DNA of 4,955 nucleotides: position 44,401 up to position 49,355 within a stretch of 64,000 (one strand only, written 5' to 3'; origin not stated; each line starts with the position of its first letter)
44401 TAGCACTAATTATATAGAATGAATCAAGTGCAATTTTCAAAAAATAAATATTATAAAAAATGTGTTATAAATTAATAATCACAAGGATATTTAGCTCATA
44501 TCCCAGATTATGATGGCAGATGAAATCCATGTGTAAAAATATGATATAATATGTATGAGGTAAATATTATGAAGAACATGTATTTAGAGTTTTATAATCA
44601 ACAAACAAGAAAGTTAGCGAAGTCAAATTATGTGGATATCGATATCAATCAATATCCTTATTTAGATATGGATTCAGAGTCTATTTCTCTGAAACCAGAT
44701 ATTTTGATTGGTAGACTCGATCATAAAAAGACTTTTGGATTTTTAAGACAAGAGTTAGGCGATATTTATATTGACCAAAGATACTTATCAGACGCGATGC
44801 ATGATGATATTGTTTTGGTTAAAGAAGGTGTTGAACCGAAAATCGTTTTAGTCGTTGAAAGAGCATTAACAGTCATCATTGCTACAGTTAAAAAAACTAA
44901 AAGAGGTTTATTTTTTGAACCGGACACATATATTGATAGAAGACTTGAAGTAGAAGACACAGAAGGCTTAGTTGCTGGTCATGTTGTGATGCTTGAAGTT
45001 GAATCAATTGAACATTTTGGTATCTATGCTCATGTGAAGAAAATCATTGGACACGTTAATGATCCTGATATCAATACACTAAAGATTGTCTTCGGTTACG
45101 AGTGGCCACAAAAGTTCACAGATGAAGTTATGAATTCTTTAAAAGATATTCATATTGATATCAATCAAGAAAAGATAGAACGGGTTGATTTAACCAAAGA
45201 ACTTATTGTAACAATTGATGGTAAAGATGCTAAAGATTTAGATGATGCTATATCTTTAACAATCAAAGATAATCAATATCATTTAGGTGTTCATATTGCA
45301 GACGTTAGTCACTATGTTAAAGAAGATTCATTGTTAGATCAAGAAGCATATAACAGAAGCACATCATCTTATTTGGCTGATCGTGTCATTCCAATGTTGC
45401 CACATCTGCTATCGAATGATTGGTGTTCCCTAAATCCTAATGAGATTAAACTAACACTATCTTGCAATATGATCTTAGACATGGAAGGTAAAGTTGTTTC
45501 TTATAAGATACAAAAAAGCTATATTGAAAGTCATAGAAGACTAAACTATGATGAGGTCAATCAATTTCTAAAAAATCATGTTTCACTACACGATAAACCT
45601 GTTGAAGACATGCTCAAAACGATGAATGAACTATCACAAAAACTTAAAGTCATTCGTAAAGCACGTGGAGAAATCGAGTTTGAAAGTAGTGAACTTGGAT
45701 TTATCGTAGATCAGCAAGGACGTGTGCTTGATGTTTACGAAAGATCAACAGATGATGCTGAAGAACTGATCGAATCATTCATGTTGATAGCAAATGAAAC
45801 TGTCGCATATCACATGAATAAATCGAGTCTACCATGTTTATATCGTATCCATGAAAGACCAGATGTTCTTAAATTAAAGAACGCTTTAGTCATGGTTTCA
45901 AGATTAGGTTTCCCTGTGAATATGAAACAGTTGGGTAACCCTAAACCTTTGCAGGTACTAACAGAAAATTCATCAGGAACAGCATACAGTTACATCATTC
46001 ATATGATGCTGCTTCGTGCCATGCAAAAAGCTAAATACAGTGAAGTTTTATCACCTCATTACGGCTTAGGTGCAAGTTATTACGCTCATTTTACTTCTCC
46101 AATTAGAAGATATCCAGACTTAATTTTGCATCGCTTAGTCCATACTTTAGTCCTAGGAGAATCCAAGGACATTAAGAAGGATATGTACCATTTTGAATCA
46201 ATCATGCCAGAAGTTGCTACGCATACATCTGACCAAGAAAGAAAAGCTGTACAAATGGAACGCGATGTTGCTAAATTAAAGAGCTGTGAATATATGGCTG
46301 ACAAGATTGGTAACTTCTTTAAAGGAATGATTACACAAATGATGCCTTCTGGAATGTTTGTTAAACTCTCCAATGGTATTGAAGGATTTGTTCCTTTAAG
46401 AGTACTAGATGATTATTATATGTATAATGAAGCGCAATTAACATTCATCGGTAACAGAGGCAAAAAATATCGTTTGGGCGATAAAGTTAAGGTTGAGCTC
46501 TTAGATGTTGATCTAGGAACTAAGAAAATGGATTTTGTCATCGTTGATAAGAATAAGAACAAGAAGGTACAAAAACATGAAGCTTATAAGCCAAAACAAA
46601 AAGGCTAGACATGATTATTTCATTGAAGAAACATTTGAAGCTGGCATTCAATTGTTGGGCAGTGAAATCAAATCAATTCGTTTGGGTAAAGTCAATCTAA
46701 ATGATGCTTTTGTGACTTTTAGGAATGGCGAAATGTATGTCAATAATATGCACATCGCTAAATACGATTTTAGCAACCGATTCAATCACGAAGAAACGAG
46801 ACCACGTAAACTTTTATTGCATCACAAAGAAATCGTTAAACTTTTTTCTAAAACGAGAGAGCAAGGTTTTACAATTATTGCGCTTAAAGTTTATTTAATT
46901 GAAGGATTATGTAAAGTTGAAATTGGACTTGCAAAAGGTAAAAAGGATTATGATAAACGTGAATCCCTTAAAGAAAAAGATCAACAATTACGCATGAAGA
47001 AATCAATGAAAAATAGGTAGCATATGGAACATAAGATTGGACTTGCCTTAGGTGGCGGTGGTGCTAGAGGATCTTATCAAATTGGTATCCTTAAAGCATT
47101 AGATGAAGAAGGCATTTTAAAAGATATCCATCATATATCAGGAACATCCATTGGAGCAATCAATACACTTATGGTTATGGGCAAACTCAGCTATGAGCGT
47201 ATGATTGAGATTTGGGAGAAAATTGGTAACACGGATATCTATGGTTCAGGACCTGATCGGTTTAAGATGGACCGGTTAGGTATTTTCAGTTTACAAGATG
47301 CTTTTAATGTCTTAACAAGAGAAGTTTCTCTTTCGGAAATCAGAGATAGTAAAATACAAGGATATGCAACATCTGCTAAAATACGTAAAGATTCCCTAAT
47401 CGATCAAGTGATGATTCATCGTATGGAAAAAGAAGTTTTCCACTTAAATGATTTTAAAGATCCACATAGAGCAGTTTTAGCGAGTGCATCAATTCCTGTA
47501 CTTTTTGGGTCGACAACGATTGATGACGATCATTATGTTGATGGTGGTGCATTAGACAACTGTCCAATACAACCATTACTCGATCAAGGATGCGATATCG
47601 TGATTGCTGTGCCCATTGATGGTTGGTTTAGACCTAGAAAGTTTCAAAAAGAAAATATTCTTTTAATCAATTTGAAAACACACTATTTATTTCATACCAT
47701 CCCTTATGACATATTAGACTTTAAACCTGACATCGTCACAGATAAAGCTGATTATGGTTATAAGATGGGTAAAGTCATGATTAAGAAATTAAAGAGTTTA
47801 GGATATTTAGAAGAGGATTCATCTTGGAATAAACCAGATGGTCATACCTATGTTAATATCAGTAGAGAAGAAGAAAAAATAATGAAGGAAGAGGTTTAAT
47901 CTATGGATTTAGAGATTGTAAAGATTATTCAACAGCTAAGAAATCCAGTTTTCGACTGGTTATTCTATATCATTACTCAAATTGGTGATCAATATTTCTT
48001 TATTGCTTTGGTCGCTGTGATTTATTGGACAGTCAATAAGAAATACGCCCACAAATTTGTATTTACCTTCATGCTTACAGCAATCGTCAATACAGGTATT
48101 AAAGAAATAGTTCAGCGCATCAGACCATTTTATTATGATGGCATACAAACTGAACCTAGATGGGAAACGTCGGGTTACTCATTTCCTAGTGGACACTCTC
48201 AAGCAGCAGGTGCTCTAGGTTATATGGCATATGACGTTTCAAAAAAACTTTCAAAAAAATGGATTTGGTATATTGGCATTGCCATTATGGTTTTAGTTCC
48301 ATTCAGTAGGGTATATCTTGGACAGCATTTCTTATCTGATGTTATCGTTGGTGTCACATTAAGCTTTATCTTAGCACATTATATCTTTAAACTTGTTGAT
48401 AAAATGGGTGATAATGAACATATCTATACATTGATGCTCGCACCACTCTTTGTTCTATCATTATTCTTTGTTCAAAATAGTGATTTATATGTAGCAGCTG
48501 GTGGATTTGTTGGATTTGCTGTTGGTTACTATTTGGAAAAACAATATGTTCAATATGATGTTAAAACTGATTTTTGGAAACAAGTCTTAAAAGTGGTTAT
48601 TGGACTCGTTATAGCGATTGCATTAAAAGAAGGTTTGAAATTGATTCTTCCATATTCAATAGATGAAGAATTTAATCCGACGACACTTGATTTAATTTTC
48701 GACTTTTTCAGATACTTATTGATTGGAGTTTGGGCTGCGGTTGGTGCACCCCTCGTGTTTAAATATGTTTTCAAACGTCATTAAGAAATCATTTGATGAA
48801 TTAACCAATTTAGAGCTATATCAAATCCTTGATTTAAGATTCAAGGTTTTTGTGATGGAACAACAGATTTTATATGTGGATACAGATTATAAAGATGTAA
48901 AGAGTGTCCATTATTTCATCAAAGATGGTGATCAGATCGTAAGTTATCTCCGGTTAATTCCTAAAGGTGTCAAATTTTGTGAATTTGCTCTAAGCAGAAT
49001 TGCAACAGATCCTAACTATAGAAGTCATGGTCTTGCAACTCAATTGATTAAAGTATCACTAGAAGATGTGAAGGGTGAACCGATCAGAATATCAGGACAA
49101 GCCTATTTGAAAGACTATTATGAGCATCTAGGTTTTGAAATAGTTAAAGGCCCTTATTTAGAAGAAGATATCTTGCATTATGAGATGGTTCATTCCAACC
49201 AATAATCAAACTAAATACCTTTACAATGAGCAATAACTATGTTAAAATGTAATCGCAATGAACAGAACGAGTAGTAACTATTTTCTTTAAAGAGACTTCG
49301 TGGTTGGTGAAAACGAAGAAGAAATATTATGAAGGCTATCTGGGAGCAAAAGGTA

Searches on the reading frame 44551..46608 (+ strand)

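Call 4: search_protein_families(library=pfam, proteins=[window:44551-46608:+])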
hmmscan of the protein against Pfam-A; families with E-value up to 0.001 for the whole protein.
window:44551-46608:+ (685 aa): 4 families
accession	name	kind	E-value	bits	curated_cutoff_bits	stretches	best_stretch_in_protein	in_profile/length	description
PF00773.25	RNB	-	2.5e-107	359.4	29.3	1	211-534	1-324/326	RNB domain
PF00575.29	S1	-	5.4e-11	43.1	22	1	585-662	3-71/74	S1 RNA binding domain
PF17876.7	CSD2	-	2.7e-07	31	26.2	1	135-189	18-73/74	Cold shock domain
PF08206.17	OB_RNB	-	4.5e-07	29.9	24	1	58-91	6-41/58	Ribonuclease B OB domain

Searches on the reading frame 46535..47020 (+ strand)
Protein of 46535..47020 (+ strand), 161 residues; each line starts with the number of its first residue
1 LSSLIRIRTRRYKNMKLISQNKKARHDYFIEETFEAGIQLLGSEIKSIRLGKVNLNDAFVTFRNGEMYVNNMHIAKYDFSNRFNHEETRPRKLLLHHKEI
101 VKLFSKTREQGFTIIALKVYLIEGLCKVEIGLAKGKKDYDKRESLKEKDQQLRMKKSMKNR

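Call 42: search_protein_families(library=pfam, proteins=[window:46535-47020:+])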
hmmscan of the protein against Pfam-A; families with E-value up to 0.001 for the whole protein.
window:46535-47020:+ (161 aa): 1 family
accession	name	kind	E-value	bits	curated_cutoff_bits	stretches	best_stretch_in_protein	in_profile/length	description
PF01668.23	SmpB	-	4.5e-60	202.2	27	1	18-160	1-143/143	SmpB protein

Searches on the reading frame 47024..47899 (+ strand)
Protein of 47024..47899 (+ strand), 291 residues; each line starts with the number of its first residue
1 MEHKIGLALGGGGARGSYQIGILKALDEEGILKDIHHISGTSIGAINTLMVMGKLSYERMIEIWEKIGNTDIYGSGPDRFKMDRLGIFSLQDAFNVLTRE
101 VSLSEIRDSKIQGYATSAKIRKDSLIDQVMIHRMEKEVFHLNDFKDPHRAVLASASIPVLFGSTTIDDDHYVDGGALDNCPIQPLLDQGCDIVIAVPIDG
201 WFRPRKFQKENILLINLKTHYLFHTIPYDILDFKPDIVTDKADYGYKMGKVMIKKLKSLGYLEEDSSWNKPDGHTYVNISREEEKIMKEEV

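Call 27: search_protein_families(library=pfam, proteins=[window:47024-47899:+])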
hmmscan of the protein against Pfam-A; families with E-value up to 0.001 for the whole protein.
window:47024-47899:+ (291 aa): 1 family
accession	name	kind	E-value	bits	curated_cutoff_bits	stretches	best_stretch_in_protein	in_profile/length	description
PF01734.28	Patatin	-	1e-27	98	27.7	1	7-185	1-190/191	Patatin-like phospholipase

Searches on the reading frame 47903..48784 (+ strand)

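Call 27: search_protein_families(library=pfam, proteins=[window:47903-48784:+])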
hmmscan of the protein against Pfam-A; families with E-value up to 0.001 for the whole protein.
window:47903-48784:+ (293 aa): 2 families
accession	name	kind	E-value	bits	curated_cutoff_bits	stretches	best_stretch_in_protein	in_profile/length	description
PF01569.27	PAP2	-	8.1e-24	84.3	27.2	1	51-167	4-127/130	PAP2 superfamily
PF14378.12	PAP2_3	-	6.3e-11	42.9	27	1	32-157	40-187/190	PAP2 superfamily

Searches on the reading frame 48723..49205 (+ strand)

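Call 42: search_protein_families(library=pfam, proteins=[window:48723-49205:+])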
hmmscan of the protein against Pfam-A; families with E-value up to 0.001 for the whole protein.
window:48723-49205:+ (160 aa): 4 families
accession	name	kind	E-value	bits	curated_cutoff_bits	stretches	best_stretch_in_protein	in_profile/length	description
PF13673.13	Acetyltransf_10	-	6.4e-10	39.5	23.6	1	61-155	31-124/128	Acetyltransferase (GNAT) domain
PF13508.13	Acetyltransf_7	-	7.4e-09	36.3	27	1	63-139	5-83/84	Acetyltransferase (GNAT) domain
PF13527.13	Acetyltransf_9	-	4.8e-08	33.5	25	1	26-140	4-126/127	Acetyltransferase (GNAT) domain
PF00583.31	Acetyltransf_1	-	5.3e-08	33.6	20.7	1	35-138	4-116/116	Acetyltransferase (GNAT) family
